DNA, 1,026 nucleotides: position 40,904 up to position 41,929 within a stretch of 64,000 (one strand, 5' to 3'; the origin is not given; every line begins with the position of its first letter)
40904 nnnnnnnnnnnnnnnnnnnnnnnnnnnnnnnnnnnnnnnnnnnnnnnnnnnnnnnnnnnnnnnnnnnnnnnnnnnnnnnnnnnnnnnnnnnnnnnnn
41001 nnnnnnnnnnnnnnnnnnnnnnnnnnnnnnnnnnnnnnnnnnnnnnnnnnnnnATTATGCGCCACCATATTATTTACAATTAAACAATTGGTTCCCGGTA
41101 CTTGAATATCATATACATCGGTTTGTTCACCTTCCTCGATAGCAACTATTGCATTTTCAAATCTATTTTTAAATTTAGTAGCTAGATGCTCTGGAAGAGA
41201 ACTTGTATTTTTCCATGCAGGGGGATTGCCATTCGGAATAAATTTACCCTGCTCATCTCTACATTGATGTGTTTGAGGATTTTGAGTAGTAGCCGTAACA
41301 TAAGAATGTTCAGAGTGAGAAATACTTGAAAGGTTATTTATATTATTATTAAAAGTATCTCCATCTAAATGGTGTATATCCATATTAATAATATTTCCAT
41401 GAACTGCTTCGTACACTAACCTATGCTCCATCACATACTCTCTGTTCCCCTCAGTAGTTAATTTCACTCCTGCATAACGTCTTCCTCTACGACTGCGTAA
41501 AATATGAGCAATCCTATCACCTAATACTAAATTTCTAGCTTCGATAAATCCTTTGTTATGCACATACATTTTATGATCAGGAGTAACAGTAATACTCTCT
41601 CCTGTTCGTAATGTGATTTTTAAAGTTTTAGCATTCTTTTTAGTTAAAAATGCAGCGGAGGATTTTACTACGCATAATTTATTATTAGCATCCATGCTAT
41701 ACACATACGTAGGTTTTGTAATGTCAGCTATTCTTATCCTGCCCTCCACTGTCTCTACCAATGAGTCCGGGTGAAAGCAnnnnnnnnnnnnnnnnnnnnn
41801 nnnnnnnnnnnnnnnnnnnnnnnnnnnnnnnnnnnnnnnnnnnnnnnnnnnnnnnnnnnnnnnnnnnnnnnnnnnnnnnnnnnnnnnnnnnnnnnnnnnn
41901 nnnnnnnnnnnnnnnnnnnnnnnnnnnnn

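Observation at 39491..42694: HNH-type intein inserted at the thiyl-radical cysteine motif of class II RNR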

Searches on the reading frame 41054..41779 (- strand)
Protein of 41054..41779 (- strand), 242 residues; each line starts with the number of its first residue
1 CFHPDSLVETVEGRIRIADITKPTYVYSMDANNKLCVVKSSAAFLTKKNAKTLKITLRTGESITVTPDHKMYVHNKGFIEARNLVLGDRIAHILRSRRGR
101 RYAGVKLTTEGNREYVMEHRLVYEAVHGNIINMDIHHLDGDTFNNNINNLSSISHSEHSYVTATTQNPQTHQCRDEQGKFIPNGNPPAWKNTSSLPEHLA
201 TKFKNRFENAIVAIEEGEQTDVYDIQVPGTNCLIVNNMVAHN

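Call 5: search_protein_families(library=pfam, max_evalue=0.1, proteins=[window:41054-41779:-])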
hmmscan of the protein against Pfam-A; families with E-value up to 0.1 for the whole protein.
seq(242 aa): 5 families
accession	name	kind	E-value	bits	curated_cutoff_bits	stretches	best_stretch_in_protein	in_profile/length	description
PF14890.11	Intein_splicing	-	4.8e-14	52.9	35.8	1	15-242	10-155/155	Intein splicing domain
PF13392.12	HNH_3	-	7.1e-10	38.8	24.8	1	119-159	4-45/46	HNH endonuclease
PF01079.26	Hint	-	1.3e-05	25.3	29.7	1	1-76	13-91/213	Hint module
PF07591.16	PT-HINT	-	0.00051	20.8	27.7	1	7-90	1-87/137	Pretoxin HINT domain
PF13403.11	Hint_2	-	0.0019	19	28.4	1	1-107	2-127/147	Hint domain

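Call 6: search_protein_families(library=ncbifam, max_evalue=0.1, proteins=[window:41054-41779:-])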
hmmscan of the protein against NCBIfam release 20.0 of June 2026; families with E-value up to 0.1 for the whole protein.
seq(242 aa): 11 families
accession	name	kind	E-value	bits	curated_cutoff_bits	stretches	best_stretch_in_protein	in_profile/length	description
TIGR01445.1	intein_Nterm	domain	7.1e-11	42.9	24.5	1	1-73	1-83/83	intein N-terminal splicing region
NF052663.1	RtcB_rel_intein2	exception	7.8e-11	41.5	1050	1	1-235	78-302/626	intein-containing RctB family protein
NF005852.0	PRK07773.1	equivalog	7.6e-07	27.8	780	2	1-92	398-492/886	replicative DNA helicase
NF011418.0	PRK14845.1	equivalog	6.6e-06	24.2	756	1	25-91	66-131/1049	translation initiation factor IF-2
NF011302.0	PRK14714.1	equivalog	1.7e-05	22.6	1791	1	18-95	975-1055/1350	DNA-directed DNA polymerase II large subunit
NF045703.1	rSAM_Tes_intein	exception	0.00028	18.8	1700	1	33-119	212-301/1040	tetraether lipid synthase Tes, intein-containing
NF040679.1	halocin_of_epi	equivalog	0.00048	19.8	200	1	32-152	48-158/243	halocin C8 precursor-like protein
NF011287.0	PRK14698.1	equivalog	0.0018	16.3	1238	1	9-111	271-366/1017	V-type ATP synthase subunit A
NF011491.0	PRK14898.1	equivalog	0.0035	15.4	783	1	15-93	115-196/860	DNA-directed RNA polymerase subunit A''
NF038162.1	RtcB_rel_intein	exception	0.0092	14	1150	1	1-91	95-188/961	intein-containing RtcB family protein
TIGR01443.1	intein_Cterm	domain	0.054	13.8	15.6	0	221-239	1-20/24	intein C-terminal splicing region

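Call 8: search_solved_structures(query=window:41054-41779:-, max_evalue=1, show_alignments=3)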
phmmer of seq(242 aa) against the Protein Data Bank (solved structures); distinct sequences matched with E-value up to 1: 16.
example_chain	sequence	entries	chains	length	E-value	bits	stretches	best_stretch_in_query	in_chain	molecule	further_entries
4o1s_A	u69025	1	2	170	7.2e-05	26.1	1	5-102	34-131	V-type ATP synthase alpha chain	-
8ubs_A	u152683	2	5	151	0.0005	23.4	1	38-93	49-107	NrdJ-1 | Nrdj-1 intein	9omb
6rpp_A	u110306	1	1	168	0.00094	22.5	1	25-93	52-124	Cell division control protein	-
2lwy_A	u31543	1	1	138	0.003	20.9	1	7-91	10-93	BACTERIAL INTEIN-LIKE DOMAIN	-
6rpq_A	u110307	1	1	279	0.0061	19.8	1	26-91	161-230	Ubiquitin-like protein SMT3,1108aa long hypothetical cell division control protein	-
4o1r_A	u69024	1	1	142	0.02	18.2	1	189-242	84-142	Replicative DNA helicase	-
7qsu_A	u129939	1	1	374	0.03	17.5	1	9-109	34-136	V-ATPase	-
7qss_A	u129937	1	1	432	0.036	17.3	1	9-109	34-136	V-type ATP synthase alpha chain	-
2lqm_A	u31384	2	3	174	0.052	16.8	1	24-93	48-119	Pho radA intein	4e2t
7qst_A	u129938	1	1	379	0.056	16.7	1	10-111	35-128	V-type ATP synthase subunit A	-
4e2u_A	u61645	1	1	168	0.082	16.1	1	24-89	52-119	Pho radA intein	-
6qaz_A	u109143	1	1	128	0.14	15.4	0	194-242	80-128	cyanophage-like gp41-1 intein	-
1mi8_A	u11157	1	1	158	0.17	15.1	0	209-241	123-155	DnaB intein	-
6frg_A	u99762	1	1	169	0.37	14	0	207-241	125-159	Replicative DNA helicase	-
6frh_A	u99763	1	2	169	0.38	14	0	207-241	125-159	Replicative DNA helicase,Replicative DNA helicase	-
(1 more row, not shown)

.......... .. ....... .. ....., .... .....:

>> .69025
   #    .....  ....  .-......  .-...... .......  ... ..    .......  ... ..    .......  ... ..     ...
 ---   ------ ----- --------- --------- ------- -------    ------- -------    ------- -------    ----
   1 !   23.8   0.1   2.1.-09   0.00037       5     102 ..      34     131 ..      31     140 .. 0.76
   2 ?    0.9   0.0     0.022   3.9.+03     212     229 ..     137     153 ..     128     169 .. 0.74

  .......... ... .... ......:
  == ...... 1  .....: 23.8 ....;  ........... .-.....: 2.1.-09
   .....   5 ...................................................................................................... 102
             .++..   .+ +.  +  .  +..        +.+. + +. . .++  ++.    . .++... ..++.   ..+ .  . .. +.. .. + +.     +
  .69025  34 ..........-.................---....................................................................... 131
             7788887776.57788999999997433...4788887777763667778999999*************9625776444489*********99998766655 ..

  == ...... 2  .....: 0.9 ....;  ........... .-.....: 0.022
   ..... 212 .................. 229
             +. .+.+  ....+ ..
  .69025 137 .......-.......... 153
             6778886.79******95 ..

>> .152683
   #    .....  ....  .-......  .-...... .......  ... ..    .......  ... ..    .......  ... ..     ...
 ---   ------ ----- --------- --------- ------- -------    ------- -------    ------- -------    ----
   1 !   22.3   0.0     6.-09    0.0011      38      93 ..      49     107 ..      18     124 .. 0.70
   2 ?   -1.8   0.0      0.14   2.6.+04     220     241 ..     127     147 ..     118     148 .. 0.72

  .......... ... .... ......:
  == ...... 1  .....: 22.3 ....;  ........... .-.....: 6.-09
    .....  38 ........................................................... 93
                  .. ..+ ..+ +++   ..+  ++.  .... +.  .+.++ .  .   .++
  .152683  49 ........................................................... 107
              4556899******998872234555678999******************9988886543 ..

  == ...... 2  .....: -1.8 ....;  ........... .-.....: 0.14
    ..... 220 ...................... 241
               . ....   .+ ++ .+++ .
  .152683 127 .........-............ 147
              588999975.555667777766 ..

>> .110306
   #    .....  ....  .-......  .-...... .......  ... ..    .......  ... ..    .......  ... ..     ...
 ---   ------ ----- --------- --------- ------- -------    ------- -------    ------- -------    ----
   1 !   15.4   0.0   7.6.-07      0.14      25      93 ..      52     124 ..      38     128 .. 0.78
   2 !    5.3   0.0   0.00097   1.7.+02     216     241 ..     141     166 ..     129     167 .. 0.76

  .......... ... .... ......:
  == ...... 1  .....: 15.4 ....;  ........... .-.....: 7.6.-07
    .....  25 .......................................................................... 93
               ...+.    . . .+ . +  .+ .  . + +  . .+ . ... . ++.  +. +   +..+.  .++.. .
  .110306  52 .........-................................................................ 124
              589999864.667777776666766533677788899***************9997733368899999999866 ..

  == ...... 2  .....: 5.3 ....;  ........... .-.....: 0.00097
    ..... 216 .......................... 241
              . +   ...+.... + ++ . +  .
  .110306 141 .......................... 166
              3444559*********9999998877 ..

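Call 18: find_homologous_proteins(query=window:41054-41779:-, max_evalue=0.001)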
Query seq(242 aa) (242 aa): 3 proteins with E <= 0.001 among 192 candidates.
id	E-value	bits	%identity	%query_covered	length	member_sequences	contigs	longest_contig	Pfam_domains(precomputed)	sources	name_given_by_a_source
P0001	2.1e-54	203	43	100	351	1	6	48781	PF02867.21,PF13392.13,PF14890.12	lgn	-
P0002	1.4e-51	194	64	46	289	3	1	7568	PF02867.21,PF14890.12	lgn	-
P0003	4.8e-49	185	61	47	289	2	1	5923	PF07591.16,PF02867.21,PF14890.12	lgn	-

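Call 20: find_encoding_contigs(protein=P0002, flank=6000, max_places=4)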
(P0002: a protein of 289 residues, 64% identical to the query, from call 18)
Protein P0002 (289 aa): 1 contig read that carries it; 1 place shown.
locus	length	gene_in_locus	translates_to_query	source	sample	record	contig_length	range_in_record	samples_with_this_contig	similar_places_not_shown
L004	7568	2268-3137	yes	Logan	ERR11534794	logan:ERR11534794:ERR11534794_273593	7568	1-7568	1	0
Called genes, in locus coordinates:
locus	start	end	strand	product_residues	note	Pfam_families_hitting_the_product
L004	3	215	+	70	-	?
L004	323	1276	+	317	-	PF00317:Ribonuc_red_lgN, PF13403:Hint_2, PF07591:PT-HINT, PF14890:Intein_splicing, PF02867:Ribonuc_red_lgC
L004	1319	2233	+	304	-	PF14528:LAGLIDADG_3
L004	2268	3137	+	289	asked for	PF02867:Ribonuc_red_lgC, PF14890:Intein_splicing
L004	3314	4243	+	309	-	-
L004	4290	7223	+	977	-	PF02867:Ribonuc_red_lgC, PF14890:Intein_splicing, PF14528:LAGLIDADG_3 (weak)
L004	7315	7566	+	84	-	?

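Call 21: find_encoding_contigs(protein=P0001, flank=6000, max_places=4)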
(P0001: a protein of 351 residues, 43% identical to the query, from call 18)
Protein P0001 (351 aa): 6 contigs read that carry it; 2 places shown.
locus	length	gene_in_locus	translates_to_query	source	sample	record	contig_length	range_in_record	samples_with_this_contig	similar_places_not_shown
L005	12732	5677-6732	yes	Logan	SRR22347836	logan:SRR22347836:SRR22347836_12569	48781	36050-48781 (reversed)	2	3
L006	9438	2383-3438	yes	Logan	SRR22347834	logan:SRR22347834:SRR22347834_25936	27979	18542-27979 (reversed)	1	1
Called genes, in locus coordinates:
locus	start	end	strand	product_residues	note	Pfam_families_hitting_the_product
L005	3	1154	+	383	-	?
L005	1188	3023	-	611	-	-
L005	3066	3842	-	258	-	-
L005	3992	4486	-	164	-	-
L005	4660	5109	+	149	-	PF00317:Ribonuc_red_lgN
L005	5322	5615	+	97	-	PF02867:Ribonuc_red_lgC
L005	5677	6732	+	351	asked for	PF02867:Ribonuc_red_lgC, PF14890:Intein_splicing, PF13392:HNH_3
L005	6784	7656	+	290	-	PF02867:Ribonuc_red_lgC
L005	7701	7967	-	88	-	-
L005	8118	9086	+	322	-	-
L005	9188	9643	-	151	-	-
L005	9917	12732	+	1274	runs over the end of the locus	PF00176:SNF2-rel_dom (weak), PF00271:Helicase_C (weak)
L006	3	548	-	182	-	?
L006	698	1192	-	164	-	-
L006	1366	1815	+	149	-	PF00317:Ribonuc_red_lgN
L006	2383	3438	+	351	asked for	PF02867:Ribonuc_red_lgC, PF14890:Intein_splicing, PF13392:HNH_3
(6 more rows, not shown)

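Call 37: find_homologous_proteins(query=A1, max_evalue=0.00001)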
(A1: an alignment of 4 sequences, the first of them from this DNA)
Query A1 (4 sequences) (242 aa, profile of the alignment): 8 proteins with E <= 0.00001 among 3410 candidates.
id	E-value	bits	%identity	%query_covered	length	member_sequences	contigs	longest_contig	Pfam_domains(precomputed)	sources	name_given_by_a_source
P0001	6.6e-130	450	43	100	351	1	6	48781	PF02867.21,PF13392.13,PF14890.12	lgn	-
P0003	6.7e-75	270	61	47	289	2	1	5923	PF07591.16,PF02867.21,PF14890.12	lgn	-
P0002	5.5e-74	267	64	46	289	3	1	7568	PF02867.21,PF14890.12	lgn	-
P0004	3.7e-9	55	30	40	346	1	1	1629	PF00986.27,PF01751.29,PF14890.12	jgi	jgi:DNA gyrase subunit B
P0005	1.2e-8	53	28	47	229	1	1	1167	PF14890.12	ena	-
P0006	1.1e-7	50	29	35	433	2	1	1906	PF02867.21,PF14890.12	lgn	-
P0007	6.6e-7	47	32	22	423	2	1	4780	PF14528.12,PF14890.12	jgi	jgi:intein/homing endonuclease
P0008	8.6e-6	44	53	19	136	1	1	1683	PF13392.13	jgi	jgi:hypothetical protein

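Call 50: predict_structure(alignment_id=A1)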
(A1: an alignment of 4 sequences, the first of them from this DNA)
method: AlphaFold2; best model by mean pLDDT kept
length: 242 residues; sequences in the alignment: 4
mean_pLDDT: 60.6   pTM: 0.58
mean pLDDT of the five models: 60.6, 42.6, 42.6, 42.0, 40.5
residues with pLDDT >= 90: 54; 70-90: 58; 50-70: 22; < 50: 108
segments of 3 or more residues with pLDDT < 50: 96-105, 109-206
pLDDT, mean of each block of 10 residues (from residue 1): 88 82 81 70 93 88 90 82 91 51 48 35 35 28 28 28 30 36 34 30 46 93 86 80 70
secondary structure, 60 per line:
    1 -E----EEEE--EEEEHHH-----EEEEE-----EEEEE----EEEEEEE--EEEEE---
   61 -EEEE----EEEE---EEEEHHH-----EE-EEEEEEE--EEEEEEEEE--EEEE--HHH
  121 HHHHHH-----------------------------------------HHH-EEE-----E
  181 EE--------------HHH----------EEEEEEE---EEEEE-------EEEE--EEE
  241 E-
elements in order: E7-10 E13-16 E25-29 E35-39 E44-50 E53-57 E62-65 E70-73 E77-80 E92-98 E101-109 E112-115 H118-126 E172-174 E180-182 E210-216 E220-224 E232-235 E238-241

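Call 52: fold_search(model_id=the predicted structure, library=pdb)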
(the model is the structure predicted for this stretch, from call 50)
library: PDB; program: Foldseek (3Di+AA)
matches with E <= 10: 227; with E <= 0.001: 58
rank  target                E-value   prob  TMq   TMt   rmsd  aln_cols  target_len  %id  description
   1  6frg                  1.2e-08  1.00  0.48  0.73   8.1       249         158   16  Crystal structure of G-1F mutant of Ssp DnaB Mini-Intein variant M86 (released 2019-01-30)
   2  1mi8                  2.8e-08  1.00  0.49  0.82   7.0       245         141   15  2.0 Angstrom crystal structure of a DnaB intein from Synechocystis sp. PCC 6803 (released 2003-08-19)
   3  6frh_A                3.5e-08  1.00  0.49  0.73   9.1       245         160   15  Crystal structure of Ssp DnaB Mini-Intein variant M86 (released 2019-01-30)
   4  8ubs_A                3.7e-08  1.00  0.47  0.73   7.1       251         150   14  Crystal structure of NrdJ-1 split intein fusion (released 2024-10-09)
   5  6frh_B                7.9e-08  1.00  0.48  0.76   8.4       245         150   15  Crystal structure of Ssp DnaB Mini-Intein variant M86 (released 2019-01-30)
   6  4o1r                  8.3e-08  1.00  0.52  0.87   3.8       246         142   15  Crystal structure of NpuDnaB intein (released 2014-03-19)
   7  6rpq                  1.5e-07  1.00  0.49  0.47   8.8       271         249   15  Crystal structure of PhoCDC21-1 intein (released 2019-08-14)
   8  6fre                  1.6e-07  1.00  0.48  0.75   8.9       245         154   15  Crystal structure of G-1F/H73A mutant of Ssp DnaB Mini-Intein variant M86 (released 2019-01-30)
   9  2imz_A                2.2e-07  1.00  0.51  0.83   7.5       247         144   13  Crystal structure of Mtu recA intein splicing domain (released 2007-05-01)
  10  3ifj_A                5.9e-07  1.00  0.47  0.79   9.1       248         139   14  Crystal structure of Mtu recA intein, splicing domain (released 2009-10-06)
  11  2in0                  1.1e-06  1.00  0.50  0.85   8.7       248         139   14  crystal structure of Mtu recA intein splicing domain (released 2007-05-01)
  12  2imz_B                1.2e-06  1.00  0.49  0.83   8.1       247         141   14  Crystal structure of Mtu recA intein splicing domain (released 2007-05-01)
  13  2lwy_MODEL_1_A        1.6e-06  1.00  0.47  0.80   9.6       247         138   13  Solution Structure of Bacterial Intein-Like domain from Clostridium thermocellum (released 2013-05-08)
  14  5i0a                  2.4e-06  1.00  0.49  0.82   8.9       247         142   13  RecA mini intein in complex with cisplatin (released 2016-09-21)
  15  2in9                  2.8e-06  1.00  0.47  0.79   9.1       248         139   14  crystal structure of Mtu recA intein, splicing domain (released 2007-05-01)
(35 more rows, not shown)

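Call 54: search_protein_families(library=phrogs, max_evalue=0.001, proteins=[window:41054-41779:-])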
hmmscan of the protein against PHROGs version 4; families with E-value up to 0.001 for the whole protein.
seq(242 aa): 13 families
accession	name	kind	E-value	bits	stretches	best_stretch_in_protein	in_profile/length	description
phrog_59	-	DNA, RNA and nucleotide metabolism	7.1e-12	46.4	1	97-158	171-231/423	HNH endonuclease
phrog_99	-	DNA, RNA and nucleotide metabolism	1.6e-10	42.2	1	100-163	147-206/383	HNH endonuclease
phrog_959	-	DNA, RNA and nucleotide metabolism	2.1e-09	38.2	1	90-159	31-103/138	HNH endonuclease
phrog_7545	-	DNA, RNA and nucleotide metabolism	2.6e-09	38.4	1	89-169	57-141/160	HNH endonuclease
phrog_15471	-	DNA, RNA and nucleotide metabolism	1e-08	36.2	1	100-162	16-80/183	HNH endonuclease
phrog_1891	-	DNA, RNA and nucleotide metabolism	1.2e-08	35.7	1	99-162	149-212/255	HNH endonuclease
phrog_16259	-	DNA, RNA and nucleotide metabolism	3.2e-08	34.2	1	1-91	233-327/330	DNA helicase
phrog_826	-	DNA, RNA and nucleotide metabolism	5.4e-08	33.7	1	100-174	95-170/281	HNH endonuclease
phrog_1492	-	DNA, RNA and nucleotide metabolism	6e-06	26.6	1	95-157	89-154/414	HNH endonuclease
phrog_28475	-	unknown function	7.8e-05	23.2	1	132-169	103-140/228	-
phrog_14913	-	DNA, RNA and nucleotide metabolism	9.1e-05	23.5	1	111-169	35-95/149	HNH endonuclease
phrog_10730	-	DNA, RNA and nucleotide metabolism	0.00057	20.6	0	114-163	91-142/234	HNH endonuclease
phrog_19902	-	DNA, RNA and nucleotide metabolism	0.00082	20.2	0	108-163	79-137/221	HNH endonuclease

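Call 57: search_dna_similar(query=window:41054-41779:-, collection=phages, mode=protein, max_evalue=0.001, max_rows=25)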
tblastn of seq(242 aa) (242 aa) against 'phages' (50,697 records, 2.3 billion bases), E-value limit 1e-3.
Records with a match: 12; places in all: 14; records where one place covers at least 80% of the query: 0.
Best place of each record, by identity: <60% 12.
By first word of the organism name: uncultured 4; Lactobacillus 2; Yersinia 2; Ruminococcus 2; Rhodobacter 1; Pseudoalteromonas 1.
By host as written in the record: - 4; Lactobacillus paracasei 2; Yersinia enterocolitica 2; Ruminococcus sp. 2; Rhodobacter capsulatus YW1 1; Pseudoalteromonas marina DSM 17587 1.
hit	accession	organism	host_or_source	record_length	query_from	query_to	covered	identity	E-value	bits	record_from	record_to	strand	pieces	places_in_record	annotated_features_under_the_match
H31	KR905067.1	Lactobacillus phage CL2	Lactobacillus paracasei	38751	1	141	58%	31.2%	3e-9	62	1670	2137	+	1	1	large subunit terminase | HNH endonuclease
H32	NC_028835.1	Lactobacillus phage CL2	Lactobacillus paracasei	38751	1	141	58%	31.2%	3e-9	62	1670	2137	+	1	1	terminase large subunit | HNH endonuclease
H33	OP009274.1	Rhodobacter phage RcKickapoo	Rhodobacter capsulatus YW1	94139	1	139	57%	31.5%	2e-7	57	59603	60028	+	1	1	DNA polymerase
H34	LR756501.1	uncultured phage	metagenomic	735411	1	141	58%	30.1%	3e-8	60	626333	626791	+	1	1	record has no annotation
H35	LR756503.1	uncultured phage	metagenomic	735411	1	141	58%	30.1%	3e-8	60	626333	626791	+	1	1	record has no annotation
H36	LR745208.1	uncultured phage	metagenomic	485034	1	101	42%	30.8%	4e-6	53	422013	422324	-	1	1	record has no annotation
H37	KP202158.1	Yersinia phage vB_YenM_TG1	Yersinia enterocolitica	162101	18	93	31%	40.8%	6e-8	59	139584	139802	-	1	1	ribonucleotide reductase of class Ia (aerobic) alpha subunit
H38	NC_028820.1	Yersinia phage vB_YenM_TG1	Yersinia enterocolitica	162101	18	93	31%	40.8%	6e-8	59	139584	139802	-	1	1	ribonucleotide reductase large subunit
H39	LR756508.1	uncultured phage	metagenomic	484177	1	98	40%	29.9%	2e-7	57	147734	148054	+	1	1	record has no annotation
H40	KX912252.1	Pseudoalteromonas phage PHS3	Pseudoalteromonas marina DSM 17587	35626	1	93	38%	30.1%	5e-5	50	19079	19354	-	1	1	HNH endonuclease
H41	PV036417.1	Ruminococcus phage NatCom_3870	Ruminococcus sp.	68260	1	90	37%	31.1%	6e-4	47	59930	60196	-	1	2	hypothetical protein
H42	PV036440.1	Ruminococcus phage NatCom_28775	Ruminococcus sp.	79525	1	90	37%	31.1%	5e-4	47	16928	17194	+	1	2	hypothetical protein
